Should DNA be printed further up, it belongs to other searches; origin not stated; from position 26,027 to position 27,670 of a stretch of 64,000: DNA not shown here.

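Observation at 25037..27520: Divergent LysR regulator and DUF1338 enzyme pair (ydcI/ydcJ)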

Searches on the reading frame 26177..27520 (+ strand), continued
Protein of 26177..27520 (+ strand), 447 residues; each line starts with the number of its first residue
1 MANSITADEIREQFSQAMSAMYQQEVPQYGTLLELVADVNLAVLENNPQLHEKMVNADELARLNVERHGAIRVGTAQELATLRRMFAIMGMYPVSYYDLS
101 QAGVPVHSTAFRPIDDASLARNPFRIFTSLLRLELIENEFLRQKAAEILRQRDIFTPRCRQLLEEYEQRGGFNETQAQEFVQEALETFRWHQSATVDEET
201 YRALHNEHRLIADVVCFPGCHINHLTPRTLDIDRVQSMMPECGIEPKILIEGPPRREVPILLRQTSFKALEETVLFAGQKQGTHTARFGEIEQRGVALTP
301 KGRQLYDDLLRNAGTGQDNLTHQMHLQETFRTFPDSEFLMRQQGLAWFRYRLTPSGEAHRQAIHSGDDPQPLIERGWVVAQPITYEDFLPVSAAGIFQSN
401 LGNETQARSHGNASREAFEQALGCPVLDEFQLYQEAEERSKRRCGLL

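Call 50: find_encoding_contigs(protein=P0125, flank=6000, max_places=4)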
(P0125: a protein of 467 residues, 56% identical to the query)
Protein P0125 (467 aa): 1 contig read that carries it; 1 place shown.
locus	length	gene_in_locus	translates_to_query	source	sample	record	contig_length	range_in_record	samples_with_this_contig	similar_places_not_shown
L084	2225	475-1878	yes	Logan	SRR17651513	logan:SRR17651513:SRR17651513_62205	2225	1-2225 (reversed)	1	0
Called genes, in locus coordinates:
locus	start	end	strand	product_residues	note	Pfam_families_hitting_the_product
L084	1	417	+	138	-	?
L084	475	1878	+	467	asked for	PF07063:HGLS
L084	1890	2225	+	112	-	?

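Call 51: find_encoding_contigs(protein=P0131, flank=6000, max_places=4)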
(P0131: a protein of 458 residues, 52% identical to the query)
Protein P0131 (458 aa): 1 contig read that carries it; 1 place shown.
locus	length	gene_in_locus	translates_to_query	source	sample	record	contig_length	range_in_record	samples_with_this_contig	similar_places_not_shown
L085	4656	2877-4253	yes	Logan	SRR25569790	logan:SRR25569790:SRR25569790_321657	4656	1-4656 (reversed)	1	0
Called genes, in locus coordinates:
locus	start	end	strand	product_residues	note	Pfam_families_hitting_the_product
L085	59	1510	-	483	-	PF00370:FGGY_N, PF02782:FGGY_C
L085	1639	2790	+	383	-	PF01266:DAO, PF01946:Thi4 (weak), PF07992:Pyr_redox_2 (weak), PF12831:FAD_oxidored (weak), PF13450:NAD_binding_8, PF01593:Amino_oxidase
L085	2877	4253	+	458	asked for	PF07063:HGLS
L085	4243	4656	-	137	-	?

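Call 57: search_dna_similar(query=window:26177-27517:+, collection=plasmids, mode=protein, max_rows=40, rows=spread, max_evalue=1e-30)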
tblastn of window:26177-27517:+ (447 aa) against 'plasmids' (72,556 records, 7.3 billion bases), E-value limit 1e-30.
Records with a match: 80; places in all: 81; records where one place covers at least 80% of the query: 80.
Best place of each record, by identity: >=99% 1; 95-99% 4; 80-90% 4; 60-80% 3; <60% 68.
By first word of the organism name: Rhizobium 28; Agrobacterium 7; Escherichia 5; Paracoccus 4; Sinorhizobium 4; Klebsiella 3; Azospirillum 3; Thioclava 3; Novosphingobium 3; Ralstonia 2; and 16 more.
By predicted mobility (MOB-suite, as given by PLSDB): non-mobilizable 61; conjugative 14; mobilizable 5.
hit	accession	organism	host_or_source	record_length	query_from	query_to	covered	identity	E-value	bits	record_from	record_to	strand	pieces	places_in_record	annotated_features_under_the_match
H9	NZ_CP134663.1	Escherichia coli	Larus michahellis,bacteria,cloaca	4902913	1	447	100%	99.1%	0e+0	916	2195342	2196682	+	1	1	none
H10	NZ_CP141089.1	Escherichia coli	Homo sapiens,Infected Human Urine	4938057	1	447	100%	98.9%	0e+0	914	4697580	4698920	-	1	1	none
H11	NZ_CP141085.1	Escherichia coli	Homo sapiens,Infected Human Urine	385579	1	447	100%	97.5%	0e+0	902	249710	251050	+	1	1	ydcJ: VOC family protein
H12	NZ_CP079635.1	Klebsiella pneumoniae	Homo sapiens,Pus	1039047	1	447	100%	86.1%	0e+0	803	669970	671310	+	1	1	none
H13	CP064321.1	Klebsiella variicola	African Elephants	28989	26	447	94%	84.4%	0e+0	754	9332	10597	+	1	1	record has no annotation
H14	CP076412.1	Ralstonia wenshanensis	soil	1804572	5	440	98%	61.9%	1e-162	514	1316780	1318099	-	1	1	VOC family protein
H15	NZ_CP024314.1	Rhizobium sp. NXC24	Phaseolus vulgaris,cell culture,plant ...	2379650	8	440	97%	59.9%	2e-165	523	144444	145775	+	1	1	record has no annotation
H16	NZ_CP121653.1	Rhizobium sp. CB3171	Calliandra calothyrsus,cell culture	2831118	8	440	97%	59.9%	2e-165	523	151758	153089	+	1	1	record has no annotation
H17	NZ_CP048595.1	Agrobacterium tumefaciens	walnut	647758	1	444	99%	56.7%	7e-156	495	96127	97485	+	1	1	VOC family protein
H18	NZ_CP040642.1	Agrobacterium sp. T29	Single strain culture,soil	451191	1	444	99%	56.7%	1e-154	492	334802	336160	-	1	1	VOC family protein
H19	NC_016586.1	Azospirillum lipoferum 4B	-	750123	5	444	98%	56.9%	1e-152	486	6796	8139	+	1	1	VOC family protein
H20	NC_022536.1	Agrobacterium pusense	-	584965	1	444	99%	56.3%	2e-153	488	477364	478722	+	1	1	VOC family protein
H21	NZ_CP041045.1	Paracoccus sp. AK26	pure culture,Hexachlorocyclohexane ...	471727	5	440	98%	57.1%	7e-159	504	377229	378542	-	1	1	VOC family protein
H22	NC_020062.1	Rhizobium tropici CIAT 899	Phaseolus vulgaris root nodule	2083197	3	444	99%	56.3%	6e-154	489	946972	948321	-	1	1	record has no annotation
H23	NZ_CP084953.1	Sulfitobacter indolifex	cell culture,Seawater from the North ...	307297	8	444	98%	56.8%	9e-150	478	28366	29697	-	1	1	VOC family protein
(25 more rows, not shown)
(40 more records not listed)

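Call 58: get_annotated_region(hit=H14, flank=6000)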
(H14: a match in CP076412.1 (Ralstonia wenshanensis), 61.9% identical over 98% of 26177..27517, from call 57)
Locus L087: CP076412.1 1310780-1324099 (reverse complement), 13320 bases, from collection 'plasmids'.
description: Ralstonia wenshanensis strain 56D2 plasmid p56D2, complete sequence
organism: Ralstonia wenshanensis (NCBI taxid 2842456)
taxonomy: Bacteria; Pseudomonadota; Betaproteobacteria; Burkholderiales; Burkholderiaceae; Ralstonia; Ralstonia wenshanensis
host: -; source: soil; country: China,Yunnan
typing (MOB-suite, as given by PLSDB): non-mobilizable
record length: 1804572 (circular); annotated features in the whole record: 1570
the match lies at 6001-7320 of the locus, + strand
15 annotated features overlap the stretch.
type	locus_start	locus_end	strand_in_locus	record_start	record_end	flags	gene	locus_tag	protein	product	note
CDS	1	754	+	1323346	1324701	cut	-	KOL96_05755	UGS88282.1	DUF1446 domain-containing protein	-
CDS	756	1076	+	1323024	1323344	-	-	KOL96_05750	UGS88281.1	hypothetical protein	-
CDS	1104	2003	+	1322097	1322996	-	-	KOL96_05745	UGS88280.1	LysR family transcriptional regulator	-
CDS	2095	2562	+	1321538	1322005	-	-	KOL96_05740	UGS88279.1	universal stress protein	-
CDS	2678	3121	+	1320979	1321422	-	-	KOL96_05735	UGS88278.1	nuclear transport factor 2 family protein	-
CDS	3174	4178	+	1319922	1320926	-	-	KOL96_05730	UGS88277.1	nitronate monooxygenase family protein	-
CDS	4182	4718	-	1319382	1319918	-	-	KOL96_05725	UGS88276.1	PadR family transcriptional regulator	-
CDS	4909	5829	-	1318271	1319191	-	gcvA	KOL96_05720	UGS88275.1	transcriptional regulator GcvA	-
CDS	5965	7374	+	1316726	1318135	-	-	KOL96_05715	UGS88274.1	VOC family protein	-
CDS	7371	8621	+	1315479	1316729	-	-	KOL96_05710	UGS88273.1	PLP-dependent aminotransferase family protein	-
CDS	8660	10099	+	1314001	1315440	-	-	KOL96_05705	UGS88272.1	FAD-binding oxidoreductase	-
CDS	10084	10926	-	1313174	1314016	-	-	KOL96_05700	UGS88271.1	IclR family transcriptional regulator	-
CDS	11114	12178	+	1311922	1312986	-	-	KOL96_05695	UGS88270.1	ABC transporter ATP-binding protein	-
CDS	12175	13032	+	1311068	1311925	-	-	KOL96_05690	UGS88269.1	ABC transporter permease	-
CDS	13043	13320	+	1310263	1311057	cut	-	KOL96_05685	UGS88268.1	ABC transporter permease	-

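Call 59: get_annotated_region(hit=H17, flank=6000)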
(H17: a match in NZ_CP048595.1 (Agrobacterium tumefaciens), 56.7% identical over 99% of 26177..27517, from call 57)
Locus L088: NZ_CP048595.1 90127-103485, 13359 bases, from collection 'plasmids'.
description: Agrobacterium tumefaciens strain But001 plasmid pAt1, complete sequence
organism: Agrobacterium tumefaciens (NCBI taxid 358)
taxonomy: Bacteria; Pseudomonadota; Alphaproteobacteria; Hyphomicrobiales; Rhizobiaceae; Agrobacterium; Agrobacterium tumefaciens
host: -; source: walnut; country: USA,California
typing (MOB-suite, as given by PLSDB): conjugative; relaxase MOBQ; mating-pair formation MPF_T
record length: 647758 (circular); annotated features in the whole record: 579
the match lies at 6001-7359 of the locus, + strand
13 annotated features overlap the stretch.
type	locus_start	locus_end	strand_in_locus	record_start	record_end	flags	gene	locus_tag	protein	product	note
CDS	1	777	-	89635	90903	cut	-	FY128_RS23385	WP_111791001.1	extracellular solute-binding protein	-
CDS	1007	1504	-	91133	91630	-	-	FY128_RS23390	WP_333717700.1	DoxX family protein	-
CDS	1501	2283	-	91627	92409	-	-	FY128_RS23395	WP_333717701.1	DNA-binding domain-containing protein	-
CDS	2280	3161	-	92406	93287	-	-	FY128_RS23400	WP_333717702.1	DUF692 domain-containing protein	-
CDS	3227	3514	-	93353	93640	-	-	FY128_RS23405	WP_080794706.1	DUF2282 domain-containing protein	-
CDS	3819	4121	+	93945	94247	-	-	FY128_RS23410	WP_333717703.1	hypothetical protein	-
CDS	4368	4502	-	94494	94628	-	-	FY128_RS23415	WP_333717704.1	hypothetical protein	-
CDS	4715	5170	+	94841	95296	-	-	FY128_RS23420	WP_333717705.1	hypothetical protein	-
CDS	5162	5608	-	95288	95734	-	-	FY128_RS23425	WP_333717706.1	MarR family transcriptional regulator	GO:0006355 - regulation of DNA-templated transcription [Evidence IEA]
CDS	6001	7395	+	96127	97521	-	-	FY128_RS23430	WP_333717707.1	VOC family protein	-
CDS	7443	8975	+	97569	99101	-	-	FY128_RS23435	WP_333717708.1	aldehyde dehydrogenase family protein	-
CDS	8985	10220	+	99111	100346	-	-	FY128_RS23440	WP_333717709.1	pyridoxal phosphate-dependent aminotransferase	GO:0009058 - biosynthetic process [Evidence IEA]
CDS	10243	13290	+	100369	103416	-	-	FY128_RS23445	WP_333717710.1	FAD-binding and (Fe-S)-binding domain-containing protein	-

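Call 60: get_annotated_region(hit=H12, flank=6000)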
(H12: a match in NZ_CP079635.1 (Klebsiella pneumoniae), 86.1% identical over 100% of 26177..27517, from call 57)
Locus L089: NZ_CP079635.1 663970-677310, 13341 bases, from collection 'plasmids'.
description: Klebsiella pneumoniae subsp. pneumoniae strain WRC19_AI1572C plasmid pAI1527P_P1, complete sequence
organism: Klebsiella pneumoniae (NCBI taxid 72407)
taxonomy: Bacteria; Pseudomonadota; Gammaproteobacteria; Enterobacterales; Enterobacteriaceae; Klebsiella; Klebsiella pneumoniae
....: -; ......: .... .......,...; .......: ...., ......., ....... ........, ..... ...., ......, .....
typing (MOB-suite, as given by PLSDB): non-mobilizable
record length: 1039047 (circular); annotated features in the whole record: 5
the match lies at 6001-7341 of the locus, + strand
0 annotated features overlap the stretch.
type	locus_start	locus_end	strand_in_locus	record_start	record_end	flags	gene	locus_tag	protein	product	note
